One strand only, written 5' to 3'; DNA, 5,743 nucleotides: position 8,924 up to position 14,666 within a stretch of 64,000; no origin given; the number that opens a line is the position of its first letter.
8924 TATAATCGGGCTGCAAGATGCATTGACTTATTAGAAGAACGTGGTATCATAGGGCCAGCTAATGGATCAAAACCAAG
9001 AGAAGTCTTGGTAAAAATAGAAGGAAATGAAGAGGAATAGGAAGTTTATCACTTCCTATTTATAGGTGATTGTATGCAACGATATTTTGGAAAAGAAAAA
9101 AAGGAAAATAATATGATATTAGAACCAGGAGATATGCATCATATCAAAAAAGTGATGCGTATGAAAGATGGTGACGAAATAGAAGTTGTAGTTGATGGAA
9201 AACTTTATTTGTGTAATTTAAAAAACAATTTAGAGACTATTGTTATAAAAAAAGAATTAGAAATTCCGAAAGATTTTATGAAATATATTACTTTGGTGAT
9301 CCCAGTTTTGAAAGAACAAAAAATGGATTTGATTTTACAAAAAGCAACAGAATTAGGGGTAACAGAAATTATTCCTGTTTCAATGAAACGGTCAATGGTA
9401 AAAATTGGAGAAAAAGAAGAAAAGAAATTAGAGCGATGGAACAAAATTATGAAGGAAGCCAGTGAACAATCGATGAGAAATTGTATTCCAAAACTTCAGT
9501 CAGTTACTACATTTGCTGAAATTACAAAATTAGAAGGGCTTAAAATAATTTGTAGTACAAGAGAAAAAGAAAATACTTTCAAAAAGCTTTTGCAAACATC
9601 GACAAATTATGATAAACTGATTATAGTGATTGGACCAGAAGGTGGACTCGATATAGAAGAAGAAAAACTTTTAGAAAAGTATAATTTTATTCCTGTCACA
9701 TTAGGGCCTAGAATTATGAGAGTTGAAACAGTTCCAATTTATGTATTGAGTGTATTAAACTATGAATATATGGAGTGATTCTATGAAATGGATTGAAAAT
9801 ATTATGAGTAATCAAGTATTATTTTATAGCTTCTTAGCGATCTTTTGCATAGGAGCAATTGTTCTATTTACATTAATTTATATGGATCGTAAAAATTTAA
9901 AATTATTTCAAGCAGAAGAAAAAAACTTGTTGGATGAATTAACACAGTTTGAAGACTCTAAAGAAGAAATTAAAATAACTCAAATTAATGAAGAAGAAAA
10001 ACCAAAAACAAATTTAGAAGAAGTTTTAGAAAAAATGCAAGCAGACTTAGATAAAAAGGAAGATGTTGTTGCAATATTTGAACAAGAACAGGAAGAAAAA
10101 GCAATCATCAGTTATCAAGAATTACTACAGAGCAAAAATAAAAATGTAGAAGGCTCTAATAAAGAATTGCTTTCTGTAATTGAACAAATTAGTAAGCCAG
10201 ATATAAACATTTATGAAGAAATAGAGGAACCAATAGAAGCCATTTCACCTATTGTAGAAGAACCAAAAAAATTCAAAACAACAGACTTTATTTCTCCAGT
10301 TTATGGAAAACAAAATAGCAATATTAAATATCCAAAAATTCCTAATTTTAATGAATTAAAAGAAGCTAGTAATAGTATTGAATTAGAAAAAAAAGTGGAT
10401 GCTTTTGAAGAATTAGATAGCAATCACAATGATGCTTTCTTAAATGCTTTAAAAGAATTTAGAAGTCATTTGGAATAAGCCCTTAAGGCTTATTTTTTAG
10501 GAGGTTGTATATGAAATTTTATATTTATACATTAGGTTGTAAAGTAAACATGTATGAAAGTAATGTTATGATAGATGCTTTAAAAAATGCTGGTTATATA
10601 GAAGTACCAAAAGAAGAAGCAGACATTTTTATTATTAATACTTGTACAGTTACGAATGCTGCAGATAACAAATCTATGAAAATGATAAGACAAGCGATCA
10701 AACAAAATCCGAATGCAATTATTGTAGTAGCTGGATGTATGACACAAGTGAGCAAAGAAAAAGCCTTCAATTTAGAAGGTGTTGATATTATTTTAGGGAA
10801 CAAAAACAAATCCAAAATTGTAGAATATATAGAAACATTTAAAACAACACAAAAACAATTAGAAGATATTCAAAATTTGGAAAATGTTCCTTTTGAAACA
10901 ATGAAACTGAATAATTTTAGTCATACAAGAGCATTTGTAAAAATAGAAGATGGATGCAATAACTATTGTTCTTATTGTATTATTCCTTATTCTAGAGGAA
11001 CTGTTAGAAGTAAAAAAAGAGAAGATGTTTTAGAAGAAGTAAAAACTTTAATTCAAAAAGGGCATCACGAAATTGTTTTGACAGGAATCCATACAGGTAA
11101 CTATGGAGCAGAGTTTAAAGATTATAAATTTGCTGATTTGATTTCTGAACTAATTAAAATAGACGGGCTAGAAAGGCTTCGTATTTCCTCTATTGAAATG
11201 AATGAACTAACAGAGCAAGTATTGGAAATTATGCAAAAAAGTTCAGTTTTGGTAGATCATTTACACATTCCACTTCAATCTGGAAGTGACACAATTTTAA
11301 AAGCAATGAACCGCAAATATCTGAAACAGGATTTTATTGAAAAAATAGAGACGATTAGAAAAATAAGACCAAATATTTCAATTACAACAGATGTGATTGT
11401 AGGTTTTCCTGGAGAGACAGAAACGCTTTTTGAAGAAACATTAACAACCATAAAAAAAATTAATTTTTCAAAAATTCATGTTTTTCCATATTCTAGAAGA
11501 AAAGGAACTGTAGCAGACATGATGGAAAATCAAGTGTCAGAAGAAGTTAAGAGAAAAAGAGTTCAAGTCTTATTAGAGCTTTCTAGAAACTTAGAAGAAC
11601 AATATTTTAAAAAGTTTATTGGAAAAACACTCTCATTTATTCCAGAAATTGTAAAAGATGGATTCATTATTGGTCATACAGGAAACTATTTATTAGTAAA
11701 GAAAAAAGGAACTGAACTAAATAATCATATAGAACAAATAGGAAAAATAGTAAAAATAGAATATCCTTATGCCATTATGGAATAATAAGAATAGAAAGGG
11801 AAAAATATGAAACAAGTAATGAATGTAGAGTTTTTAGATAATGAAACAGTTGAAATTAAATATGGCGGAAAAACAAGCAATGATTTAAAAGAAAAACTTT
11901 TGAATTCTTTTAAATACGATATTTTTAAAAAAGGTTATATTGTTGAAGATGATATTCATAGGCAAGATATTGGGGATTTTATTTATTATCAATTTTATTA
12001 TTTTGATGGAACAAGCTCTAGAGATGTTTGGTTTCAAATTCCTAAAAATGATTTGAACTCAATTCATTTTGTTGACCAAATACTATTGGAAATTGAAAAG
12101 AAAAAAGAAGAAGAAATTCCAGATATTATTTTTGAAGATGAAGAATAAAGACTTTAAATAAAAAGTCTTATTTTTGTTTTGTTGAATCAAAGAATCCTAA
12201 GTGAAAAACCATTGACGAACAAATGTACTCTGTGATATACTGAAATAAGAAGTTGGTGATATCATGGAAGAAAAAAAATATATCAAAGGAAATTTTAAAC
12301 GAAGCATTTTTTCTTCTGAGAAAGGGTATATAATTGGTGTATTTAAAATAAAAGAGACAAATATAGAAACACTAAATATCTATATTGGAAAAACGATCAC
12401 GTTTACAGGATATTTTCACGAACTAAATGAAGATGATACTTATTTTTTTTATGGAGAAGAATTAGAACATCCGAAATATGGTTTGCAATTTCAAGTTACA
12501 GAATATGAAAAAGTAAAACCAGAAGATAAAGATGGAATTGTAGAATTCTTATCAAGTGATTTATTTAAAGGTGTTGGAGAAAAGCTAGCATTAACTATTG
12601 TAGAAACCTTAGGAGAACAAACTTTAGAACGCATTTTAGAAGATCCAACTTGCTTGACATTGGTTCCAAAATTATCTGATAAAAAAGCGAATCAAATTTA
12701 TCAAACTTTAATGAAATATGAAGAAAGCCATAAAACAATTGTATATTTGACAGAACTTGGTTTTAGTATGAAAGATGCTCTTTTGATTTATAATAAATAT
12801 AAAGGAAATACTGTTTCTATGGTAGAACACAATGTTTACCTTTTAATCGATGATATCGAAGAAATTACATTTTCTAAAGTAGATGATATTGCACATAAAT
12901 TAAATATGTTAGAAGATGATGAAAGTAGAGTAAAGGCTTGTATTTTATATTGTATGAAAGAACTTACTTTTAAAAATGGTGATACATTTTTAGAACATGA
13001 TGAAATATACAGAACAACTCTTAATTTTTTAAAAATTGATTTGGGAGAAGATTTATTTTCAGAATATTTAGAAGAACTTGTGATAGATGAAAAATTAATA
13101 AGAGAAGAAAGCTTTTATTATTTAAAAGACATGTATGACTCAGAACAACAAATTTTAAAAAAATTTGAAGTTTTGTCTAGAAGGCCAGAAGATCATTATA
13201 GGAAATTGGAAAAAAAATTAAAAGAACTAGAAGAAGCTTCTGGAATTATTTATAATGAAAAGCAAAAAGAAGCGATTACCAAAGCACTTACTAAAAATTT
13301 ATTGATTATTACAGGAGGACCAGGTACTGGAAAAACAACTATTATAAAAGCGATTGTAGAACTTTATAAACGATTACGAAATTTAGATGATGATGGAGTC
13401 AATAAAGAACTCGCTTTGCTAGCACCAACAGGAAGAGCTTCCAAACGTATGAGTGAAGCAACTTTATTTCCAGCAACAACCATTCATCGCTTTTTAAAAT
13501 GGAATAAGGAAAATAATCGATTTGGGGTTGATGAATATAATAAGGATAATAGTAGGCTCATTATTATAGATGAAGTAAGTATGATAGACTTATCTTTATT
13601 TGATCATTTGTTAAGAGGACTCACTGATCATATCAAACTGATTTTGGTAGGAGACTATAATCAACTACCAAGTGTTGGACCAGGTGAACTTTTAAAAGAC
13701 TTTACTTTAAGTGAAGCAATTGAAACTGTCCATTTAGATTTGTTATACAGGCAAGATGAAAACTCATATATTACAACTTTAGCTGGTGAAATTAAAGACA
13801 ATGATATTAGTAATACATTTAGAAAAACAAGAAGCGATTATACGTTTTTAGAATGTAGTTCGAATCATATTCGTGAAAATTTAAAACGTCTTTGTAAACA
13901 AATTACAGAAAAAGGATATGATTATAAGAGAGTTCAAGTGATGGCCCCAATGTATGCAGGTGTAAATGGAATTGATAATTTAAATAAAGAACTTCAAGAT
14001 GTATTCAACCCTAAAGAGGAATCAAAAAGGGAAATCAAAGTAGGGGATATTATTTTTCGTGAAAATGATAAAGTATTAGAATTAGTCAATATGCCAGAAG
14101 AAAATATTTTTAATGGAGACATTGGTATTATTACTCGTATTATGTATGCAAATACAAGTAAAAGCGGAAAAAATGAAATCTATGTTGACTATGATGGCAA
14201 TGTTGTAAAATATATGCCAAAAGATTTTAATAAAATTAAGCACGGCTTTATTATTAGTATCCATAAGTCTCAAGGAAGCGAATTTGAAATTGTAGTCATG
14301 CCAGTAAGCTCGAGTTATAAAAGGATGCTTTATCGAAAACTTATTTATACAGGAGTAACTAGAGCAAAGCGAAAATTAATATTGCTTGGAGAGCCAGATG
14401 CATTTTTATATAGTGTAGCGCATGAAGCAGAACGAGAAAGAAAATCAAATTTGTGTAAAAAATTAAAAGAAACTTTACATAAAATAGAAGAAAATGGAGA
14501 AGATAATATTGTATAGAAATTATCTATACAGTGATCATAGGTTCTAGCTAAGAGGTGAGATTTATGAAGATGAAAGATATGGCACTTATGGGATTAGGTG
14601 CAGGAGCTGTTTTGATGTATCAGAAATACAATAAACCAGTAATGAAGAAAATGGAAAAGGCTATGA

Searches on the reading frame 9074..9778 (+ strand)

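Call 31: search_protein_families(library=pfam, proteins=[window:9074-9778:+], max_evalue=0.001)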
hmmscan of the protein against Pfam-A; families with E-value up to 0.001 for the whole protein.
window:9074-9778:+ (234 aa): 2 families
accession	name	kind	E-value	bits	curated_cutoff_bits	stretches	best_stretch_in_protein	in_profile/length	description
PF04452.19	Methyltrans_RNA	-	1e-48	165.5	23.9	1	71-228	6-164/165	RNA methyltransferase domain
PF20260.4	PUA_4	-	2.2e-09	37.7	23.9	1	20-50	5-36/48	RNA methyltransferase PUA domain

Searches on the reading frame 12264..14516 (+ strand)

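Call 7: search_protein_families(library=pfam, proteins=[window:12264-14516:+], max_evalue=10)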
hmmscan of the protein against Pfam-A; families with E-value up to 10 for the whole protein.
window:12264-14516:+ (750 aa): 41 families (the best 25 are shown)
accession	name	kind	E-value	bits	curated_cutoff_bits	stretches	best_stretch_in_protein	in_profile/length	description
PF13245.12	AAA_19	-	2.7e-42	144.6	25.1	1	334-473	1-134/134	AAA domain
PF13604.12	AAA_30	-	5.3e-40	137.6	27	1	330-522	2-180/191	AAA domain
PF14490.11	HHH_RecD2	-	6.9e-27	93.6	27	2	153-242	3-92/92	ATP-dependent RecD2 DNA helicase HHH domain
PF18335.7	SH3_13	-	3.1e-20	72.1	41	1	573-643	1-65/65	ATP-dependent RecD-like DNA helicase SH3 domain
PF13538.12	UvrD_C_2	-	5.7e-18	65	27.4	1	660-708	1-52/52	UvrD-like helicase C-terminal domain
PF23139.1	OB_YrrC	-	1.2e-16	60.8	27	1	5-86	2-76/76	ATP-dependent DNA helicase YrrC, OB-fold domain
PF13086.12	AAA_11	-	1.1e-10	42.2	27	2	330-372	2-42/257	AAA domain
PF01443.25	Viral_helicase1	-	1.7e-08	35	21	2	348-472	2-101/228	Viral superfamily 1 RNA helicase core domain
PF20720.3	nSTAND3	-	3.7e-05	23.9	27.2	1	333-368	6-41/155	Novel STAND NTPase 3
PF13401.12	AAA_22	-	9.6e-05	23.1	27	1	343-465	4-124/130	AAA domain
PF24883.2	NPHP3_N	-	0.0001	23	24.8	1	334-369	12-47/164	Nephrocystin 3, N-terminal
PF13191.12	AAA_16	-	0.00028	21.9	32.6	1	344-368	24-48/167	AAA ATPase domain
PF00437.27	T2SSE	-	0.00028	20.1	24.9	1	313-368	110-166/370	Type II/IV secretion system protein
PF05970.20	PIF1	-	0.00033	20.7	25.9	1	338-469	10-153/223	PIF1-like helicase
PF00580.27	UvrD-helicase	-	0.00044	20.5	23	1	331-398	2-63/271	UvrD/REP helicase N-terminal domain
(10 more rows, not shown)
